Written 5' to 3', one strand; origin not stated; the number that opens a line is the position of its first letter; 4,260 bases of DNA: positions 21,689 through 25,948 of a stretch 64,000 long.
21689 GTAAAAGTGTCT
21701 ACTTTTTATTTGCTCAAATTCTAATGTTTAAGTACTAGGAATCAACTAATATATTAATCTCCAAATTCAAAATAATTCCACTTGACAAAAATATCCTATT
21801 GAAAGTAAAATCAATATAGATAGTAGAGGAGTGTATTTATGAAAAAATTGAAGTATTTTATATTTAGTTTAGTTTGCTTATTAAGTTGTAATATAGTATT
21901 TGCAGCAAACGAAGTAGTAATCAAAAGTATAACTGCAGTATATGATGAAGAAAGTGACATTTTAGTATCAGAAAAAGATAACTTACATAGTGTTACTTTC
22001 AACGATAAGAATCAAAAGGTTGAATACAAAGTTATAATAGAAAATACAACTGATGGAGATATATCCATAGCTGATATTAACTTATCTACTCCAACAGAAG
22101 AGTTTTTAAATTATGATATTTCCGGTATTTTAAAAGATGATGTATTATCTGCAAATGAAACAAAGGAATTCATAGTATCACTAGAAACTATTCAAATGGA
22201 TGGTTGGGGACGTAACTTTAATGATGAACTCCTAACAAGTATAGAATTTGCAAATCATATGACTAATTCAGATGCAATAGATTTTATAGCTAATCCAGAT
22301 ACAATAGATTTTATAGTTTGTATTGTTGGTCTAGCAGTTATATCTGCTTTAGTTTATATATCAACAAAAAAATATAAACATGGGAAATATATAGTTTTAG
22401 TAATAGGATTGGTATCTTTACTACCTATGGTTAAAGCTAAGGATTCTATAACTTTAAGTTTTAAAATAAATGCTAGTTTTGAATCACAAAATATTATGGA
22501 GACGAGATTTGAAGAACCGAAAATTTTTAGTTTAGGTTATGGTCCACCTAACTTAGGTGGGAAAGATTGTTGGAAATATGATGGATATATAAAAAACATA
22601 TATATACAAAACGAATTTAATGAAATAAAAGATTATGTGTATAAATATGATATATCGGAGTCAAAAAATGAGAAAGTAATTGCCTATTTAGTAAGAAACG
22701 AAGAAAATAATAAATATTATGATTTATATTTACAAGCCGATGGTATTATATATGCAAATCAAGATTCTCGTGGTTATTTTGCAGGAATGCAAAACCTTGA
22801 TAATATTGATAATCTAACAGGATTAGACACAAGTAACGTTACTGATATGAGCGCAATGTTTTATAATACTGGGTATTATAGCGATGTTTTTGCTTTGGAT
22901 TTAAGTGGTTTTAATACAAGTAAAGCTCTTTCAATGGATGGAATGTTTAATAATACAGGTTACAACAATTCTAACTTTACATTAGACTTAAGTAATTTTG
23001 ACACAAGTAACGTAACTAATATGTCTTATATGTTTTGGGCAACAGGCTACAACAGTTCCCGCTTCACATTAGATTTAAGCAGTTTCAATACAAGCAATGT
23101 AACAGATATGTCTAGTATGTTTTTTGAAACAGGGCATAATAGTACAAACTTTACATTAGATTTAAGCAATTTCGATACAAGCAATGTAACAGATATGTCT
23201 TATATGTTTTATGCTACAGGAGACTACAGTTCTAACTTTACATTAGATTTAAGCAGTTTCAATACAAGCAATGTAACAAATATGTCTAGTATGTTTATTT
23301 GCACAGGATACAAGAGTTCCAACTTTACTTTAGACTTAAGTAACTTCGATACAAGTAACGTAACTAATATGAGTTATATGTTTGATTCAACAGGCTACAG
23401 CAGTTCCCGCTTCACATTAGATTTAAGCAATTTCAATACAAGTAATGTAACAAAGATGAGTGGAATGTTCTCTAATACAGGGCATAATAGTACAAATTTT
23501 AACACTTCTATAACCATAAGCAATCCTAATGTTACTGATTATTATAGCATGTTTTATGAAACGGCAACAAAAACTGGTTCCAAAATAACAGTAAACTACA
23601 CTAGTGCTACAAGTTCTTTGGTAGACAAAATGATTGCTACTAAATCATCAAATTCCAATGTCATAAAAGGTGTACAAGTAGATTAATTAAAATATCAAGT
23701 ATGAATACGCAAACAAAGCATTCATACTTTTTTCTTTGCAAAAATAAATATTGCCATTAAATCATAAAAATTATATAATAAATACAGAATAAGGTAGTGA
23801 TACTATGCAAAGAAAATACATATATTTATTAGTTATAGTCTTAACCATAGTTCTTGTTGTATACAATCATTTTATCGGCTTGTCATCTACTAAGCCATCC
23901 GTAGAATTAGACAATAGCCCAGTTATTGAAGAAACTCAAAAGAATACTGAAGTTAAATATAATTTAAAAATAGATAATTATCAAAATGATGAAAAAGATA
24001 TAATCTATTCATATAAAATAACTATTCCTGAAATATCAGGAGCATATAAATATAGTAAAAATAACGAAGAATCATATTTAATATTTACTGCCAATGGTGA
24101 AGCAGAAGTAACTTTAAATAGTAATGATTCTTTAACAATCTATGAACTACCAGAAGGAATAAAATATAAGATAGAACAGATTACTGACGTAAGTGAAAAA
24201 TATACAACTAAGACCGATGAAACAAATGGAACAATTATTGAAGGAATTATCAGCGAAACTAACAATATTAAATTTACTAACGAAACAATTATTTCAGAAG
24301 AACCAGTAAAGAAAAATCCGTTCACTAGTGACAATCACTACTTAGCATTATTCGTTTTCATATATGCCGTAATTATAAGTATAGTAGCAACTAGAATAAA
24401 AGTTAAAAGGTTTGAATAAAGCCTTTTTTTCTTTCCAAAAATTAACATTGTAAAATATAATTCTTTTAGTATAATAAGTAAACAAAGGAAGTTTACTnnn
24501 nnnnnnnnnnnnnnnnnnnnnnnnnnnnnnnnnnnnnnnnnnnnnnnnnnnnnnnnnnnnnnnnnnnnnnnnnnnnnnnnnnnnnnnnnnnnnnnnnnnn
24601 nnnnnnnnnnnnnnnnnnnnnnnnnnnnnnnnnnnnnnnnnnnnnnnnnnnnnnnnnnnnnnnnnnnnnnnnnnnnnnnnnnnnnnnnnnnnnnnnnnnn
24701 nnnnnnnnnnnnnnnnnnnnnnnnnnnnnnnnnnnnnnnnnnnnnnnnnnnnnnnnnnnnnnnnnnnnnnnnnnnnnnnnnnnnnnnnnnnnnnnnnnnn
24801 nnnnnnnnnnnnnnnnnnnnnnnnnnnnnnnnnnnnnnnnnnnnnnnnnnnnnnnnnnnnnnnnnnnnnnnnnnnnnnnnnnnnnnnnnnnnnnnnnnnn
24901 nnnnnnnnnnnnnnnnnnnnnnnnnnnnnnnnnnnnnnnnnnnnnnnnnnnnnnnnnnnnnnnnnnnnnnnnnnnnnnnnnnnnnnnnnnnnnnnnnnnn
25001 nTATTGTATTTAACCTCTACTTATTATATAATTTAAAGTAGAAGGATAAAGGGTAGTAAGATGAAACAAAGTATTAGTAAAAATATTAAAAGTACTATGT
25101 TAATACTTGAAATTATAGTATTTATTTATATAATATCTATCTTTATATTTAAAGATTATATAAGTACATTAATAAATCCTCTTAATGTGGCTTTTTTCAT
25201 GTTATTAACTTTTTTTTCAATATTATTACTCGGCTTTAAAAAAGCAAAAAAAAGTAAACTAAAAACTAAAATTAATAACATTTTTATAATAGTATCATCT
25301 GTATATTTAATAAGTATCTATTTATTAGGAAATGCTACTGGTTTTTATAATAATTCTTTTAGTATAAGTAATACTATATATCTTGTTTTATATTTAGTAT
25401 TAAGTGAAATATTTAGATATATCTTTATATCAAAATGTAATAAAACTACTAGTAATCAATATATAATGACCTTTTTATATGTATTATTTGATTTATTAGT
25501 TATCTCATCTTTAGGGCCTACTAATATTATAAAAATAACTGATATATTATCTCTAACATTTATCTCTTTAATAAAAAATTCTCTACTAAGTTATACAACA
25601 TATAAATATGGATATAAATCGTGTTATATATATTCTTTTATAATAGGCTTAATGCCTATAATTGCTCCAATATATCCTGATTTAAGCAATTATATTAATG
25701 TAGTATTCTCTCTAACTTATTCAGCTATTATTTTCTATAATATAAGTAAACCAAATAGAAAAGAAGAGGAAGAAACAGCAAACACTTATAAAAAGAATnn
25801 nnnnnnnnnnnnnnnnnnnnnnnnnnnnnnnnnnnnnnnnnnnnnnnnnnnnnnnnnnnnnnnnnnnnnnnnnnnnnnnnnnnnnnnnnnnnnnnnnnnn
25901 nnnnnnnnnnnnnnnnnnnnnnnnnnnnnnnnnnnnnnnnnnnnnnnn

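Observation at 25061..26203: SipW-type signal peptidase fused to an ~8-TM domain, at the centre of a pilin-like/BspA-like surface locus (candidate novel assembly system)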

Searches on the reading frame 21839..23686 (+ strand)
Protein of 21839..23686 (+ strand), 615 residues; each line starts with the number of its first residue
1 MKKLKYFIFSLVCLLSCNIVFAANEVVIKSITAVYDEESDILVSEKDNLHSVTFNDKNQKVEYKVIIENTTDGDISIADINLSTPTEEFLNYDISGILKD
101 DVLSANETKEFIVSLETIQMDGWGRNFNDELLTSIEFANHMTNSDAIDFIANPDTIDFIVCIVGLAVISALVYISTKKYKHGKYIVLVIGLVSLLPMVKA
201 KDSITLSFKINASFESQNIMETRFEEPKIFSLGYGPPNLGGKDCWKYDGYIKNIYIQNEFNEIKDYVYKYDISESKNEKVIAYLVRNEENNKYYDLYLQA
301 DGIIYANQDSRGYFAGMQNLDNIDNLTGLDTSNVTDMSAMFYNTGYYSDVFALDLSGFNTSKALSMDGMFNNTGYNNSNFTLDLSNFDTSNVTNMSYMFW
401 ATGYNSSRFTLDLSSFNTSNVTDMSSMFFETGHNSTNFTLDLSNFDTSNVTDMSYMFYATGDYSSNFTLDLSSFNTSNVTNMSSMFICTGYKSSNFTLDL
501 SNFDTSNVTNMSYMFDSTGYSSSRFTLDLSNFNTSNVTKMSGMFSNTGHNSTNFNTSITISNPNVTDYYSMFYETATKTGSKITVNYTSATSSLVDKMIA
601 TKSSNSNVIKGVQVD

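Call 3: search_protein_families(library=pfam, proteins=[window:21839-23686:+], max_evalue=0.1)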
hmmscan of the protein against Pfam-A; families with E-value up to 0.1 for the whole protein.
window:21839-23686:+ (615 aa): 3 families
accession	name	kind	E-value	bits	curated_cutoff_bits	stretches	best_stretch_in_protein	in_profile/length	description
PF03382.20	DUF285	-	2.2e-54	182.8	25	3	376-486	9-107/120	Mycoplasma protein of unknown function, DUF285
PF11217.13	DUF3013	-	0.002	18.4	25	1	51-159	24-132/160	Protein of unknown function (DUF3013)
PF18108.7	QSOX_Trx1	-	0.024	15.4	23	0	501-540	17-57/108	QSOX Trx-like domain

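Call 4: search_protein_families(library=ncbifam, proteins=[window:21839-23686:+], max_evalue=0.1)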
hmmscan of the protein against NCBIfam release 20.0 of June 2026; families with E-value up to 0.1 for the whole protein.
window:21839-23686:+ (615 aa): 2 families
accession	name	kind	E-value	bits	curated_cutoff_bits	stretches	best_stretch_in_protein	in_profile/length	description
TIGR02167.2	Liste_lipo_26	repeat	3.4e-47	157.6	30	7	497-513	10-26/26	PARCEL repeat-containing surface protein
NF045896.1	Mbov_0838_LP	exception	5.9e-27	94.7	500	4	321-431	259-357/433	Mbov_0838 family PARCEL repeat surface lipoprotein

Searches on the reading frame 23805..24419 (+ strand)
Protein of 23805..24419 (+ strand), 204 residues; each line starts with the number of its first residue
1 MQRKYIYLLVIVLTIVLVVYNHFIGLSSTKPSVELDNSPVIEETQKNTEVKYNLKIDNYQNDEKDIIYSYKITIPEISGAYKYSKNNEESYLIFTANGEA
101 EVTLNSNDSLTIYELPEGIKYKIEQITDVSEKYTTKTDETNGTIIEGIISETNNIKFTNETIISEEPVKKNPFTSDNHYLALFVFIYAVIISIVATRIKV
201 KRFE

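Call 3: search_protein_families(library=pfam, proteins=[window:23805-24419:+], max_evalue=0.1)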
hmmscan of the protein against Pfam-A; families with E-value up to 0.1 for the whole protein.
window:23805-24419:+ (204 aa): 2 families
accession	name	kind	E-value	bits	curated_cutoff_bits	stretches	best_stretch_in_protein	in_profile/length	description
PF24547.1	DUF7601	-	1.2e-12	48.9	27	1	58-160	12-115/116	Domain of unknown function (DUF7601)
PF16118.10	DUF4834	-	0.074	14.4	27.8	1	6-80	12-82/99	Domain of unknown function (DUF4834)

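Call 4: search_protein_families(library=ncbifam, proteins=[window:23805-24419:+], max_evalue=0.1)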
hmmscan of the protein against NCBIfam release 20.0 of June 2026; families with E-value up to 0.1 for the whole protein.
window:23805-24419:+ (204 aa): 1 family
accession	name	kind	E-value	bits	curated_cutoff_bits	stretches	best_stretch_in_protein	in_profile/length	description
NF005022.0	PRK06432.1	equivalog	0.00088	19.3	164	0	152-183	43-74/151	NADH dehydrogenase subunit A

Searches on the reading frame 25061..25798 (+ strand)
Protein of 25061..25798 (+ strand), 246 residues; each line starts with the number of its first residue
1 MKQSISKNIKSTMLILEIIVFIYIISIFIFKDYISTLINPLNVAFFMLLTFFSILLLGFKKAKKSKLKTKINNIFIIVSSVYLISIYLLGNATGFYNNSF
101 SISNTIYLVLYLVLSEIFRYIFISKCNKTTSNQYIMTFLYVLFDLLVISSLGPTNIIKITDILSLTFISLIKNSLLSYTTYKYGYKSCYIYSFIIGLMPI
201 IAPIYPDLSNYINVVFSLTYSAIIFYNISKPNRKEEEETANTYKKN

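Call 5: search_protein_families(library=pfam, proteins=[window:25061-25798:+], max_evalue=10)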
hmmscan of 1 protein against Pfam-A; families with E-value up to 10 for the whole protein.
seq(246 aa): 2 families
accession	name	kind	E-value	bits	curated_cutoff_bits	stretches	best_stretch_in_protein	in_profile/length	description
PF11190.13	DUF2976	-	1.6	9.1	28.2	1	36-94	27-86/87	Protein of unknown function (DUF2976)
PF14017.11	DUF4233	-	5.5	7.8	27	1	10-90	4-84/107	Protein of unknown function (DUF4233)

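Call 20: search_protein_representatives(alignment_id=A2)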
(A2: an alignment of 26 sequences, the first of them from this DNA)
Query: 26 sequences, 248 profile positions. Proteins with E-value up to 0.001 (for the whole library): 1590; up to 1e-10: 1153; up to 1e-30: 374. The best 150 are listed.
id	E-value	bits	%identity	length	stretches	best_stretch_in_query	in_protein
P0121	9.9e-65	234.6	-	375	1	1-244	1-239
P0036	1.2e-64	234.4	-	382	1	2-247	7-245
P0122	1.3e-62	227.7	-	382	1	1-246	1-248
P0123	2.8e-61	223.3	-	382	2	1-246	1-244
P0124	2.9e-61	223.3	-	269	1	1-244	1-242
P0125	7.1e-61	222.0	-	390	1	3-246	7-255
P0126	9.7e-61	221.6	-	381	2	1-245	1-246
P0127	1.3e-60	221.2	-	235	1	1-235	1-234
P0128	3.5e-60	219.8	-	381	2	1-243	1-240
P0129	1.6e-59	217.6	-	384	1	1-245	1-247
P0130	1.6e-59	217.6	-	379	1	1-242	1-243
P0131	1.8e-59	217.4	-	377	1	5-247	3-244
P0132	2.3e-59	217.1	-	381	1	1-245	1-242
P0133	2.9e-59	216.7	-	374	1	1-246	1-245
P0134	8.2e-59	215.3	-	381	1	5-247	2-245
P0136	3.4e-58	213.2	-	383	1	1-244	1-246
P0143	5.4e-56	206.0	-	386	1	8-242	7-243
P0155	5.9e-55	202.6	-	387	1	6-236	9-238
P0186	1.5e-51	191.5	-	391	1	2-240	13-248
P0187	1.7e-51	191.2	-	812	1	1-246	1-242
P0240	6.0e-48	179.7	-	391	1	1-243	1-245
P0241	7.1e-48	179.4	-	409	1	6-244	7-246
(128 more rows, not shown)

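Call 27: search_solved_structures(query=A2, max_evalue=10, show_alignments=3)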
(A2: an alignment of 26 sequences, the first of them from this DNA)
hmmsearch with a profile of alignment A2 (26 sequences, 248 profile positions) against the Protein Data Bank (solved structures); distinct sequences matched with E-value up to 10: 1.
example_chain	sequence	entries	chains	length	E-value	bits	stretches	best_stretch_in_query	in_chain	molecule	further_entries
8qby_A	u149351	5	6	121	6.3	9.2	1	6-55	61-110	NADH-quinone oxidoreductase subunit A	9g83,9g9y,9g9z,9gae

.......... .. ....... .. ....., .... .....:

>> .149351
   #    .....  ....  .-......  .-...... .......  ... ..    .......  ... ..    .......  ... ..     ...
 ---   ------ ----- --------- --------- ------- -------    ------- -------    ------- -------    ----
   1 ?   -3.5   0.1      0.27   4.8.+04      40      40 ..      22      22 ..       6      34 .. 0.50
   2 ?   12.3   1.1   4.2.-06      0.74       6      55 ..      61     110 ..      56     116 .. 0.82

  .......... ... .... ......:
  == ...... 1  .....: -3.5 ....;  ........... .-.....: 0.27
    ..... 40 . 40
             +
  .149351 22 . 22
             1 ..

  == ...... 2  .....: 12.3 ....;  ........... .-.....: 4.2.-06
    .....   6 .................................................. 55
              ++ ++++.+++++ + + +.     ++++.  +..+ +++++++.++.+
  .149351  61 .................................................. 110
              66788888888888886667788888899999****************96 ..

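Call 28: search_protein_families(library=pfam, alignment_id=A2, max_evalue=10)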
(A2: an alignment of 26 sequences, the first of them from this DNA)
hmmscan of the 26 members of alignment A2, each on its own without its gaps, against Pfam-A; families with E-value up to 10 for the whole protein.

A. member 1, seq(246 aa): 2 families
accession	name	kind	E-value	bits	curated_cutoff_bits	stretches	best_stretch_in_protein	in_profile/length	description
PF11190.13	DUF2976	-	1.6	9.1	28.2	1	36-94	27-86/87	Protein of unknown function (DUF2976)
PF14017.11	DUF4233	-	5.5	7.8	27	1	10-90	4-84/107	Protein of unknown function (DUF4233)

B. families by the number of members that match (of 26 scanned): 35 families (the first 25 are shown)
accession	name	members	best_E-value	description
PF04306.18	DUF456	2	0.37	Protein of unknown function (DUF456)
PF04246.17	RseC_MucC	2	3.8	Positive regulator of sigma(E), RseC/MucC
PF03779.20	SPW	1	0.00045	SPW repeat domain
PF04610.19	TrbL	1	0.011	TrbL/VirB6 plasmid conjugal transfer protein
PF04647.20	AgrB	1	0.019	Accessory gene regulator B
PF14746.11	WASH-7_C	1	0.029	WASH complex subunit 7, C-terminal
PF11118.13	DUF2627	1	0.044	Protein of unknown function (DUF2627)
PF13567.11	DUF4131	1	0.068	Domain of unknown function (DUF4131)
PF15086.11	UPF0542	1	0.086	Uncharacterised protein family UPF0542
PF08437.15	Glyco_transf_8C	1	0.1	Glycosyl transferase family 8 C-terminal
PF11970.14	GPR_Gpa2_C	1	0.11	G protein-coupled glucose receptor regulating Gpa2 C-term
PF18895.5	T4SS_pilin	1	0.12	Type IV secretion system pilin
PF06796.16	NapE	1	0.13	Periplasmic nitrate reductase protein NapE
PF11992.13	TgpA_N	1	0.41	TgpA N-terminal domain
PF00558.24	Vpu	1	0.43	Vpu protein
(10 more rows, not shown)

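Call 71: search_protein_families(library=pfam, proteins=[P0187, P0241, P0127], max_evalue=0.01)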
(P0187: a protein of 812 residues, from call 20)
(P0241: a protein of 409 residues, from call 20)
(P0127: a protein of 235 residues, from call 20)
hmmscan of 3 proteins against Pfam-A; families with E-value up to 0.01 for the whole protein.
P0187 (812 aa): 3 families
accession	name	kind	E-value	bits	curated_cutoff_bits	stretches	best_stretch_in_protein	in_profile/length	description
PF00149.33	Metallophos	-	3.6e-08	34.5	21.5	1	360-576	3-190/191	Calcineurin-like phosphoesterase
PF02872.23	5_nucleotid_C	-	3.4e-06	27.7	23.6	1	705-740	48-83/158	5'-nucleotidase, C-terminal domain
PF10502.14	Peptidase_S26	-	0.0088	16.4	22.9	0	252-297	5-49/168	Signal peptidase, peptidase S26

P0241 (409 aa): 1 family
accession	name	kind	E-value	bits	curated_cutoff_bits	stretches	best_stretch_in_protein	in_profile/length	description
PF10502.14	Peptidase_S26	-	8.7e-05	23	22.9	1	282-375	7-88/168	Signal peptidase, peptidase S26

P0127 (235 aa): 0 families

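Call 72: list_cluster_members(proteins=[P0121, P0122, P0125, P0129, P0136, P0143, P0155, P0186, P0240, P0241])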
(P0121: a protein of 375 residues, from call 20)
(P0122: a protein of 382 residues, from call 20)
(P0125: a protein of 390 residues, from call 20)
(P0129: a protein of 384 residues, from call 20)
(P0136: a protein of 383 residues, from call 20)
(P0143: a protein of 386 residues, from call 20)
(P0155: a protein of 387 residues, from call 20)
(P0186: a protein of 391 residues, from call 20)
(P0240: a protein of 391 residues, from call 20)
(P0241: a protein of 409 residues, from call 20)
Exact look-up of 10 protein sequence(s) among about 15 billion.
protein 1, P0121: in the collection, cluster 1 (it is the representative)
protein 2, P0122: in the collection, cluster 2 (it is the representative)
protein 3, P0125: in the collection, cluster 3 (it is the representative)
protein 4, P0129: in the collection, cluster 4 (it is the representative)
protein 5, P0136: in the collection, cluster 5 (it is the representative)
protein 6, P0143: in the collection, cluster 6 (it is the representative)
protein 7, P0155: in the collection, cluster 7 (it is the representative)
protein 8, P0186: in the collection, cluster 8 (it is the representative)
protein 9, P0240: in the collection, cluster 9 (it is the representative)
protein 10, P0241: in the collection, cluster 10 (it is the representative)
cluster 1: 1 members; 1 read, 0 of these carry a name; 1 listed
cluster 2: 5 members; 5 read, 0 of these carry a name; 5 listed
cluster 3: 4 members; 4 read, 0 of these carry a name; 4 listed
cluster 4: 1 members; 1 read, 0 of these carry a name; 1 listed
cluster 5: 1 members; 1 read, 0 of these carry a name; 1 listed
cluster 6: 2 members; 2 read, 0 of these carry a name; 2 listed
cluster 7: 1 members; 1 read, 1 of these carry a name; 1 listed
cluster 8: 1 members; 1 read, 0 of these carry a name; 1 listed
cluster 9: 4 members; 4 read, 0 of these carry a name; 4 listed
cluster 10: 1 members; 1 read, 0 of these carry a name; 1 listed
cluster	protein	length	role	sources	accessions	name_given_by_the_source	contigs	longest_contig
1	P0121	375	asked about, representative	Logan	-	-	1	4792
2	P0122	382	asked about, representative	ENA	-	-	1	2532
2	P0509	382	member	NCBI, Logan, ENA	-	-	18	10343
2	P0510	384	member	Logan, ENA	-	-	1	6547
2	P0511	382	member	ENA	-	-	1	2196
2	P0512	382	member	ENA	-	-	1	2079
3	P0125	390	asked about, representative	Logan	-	-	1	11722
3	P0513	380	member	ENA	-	-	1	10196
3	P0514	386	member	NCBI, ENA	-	-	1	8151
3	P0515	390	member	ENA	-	-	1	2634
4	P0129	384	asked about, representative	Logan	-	-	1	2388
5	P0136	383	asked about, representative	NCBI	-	-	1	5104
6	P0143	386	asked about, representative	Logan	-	-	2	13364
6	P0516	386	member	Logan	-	-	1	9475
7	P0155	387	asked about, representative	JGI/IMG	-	signal peptidase I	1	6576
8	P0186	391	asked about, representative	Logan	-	-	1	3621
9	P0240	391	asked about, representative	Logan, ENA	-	-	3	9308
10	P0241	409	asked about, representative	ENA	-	-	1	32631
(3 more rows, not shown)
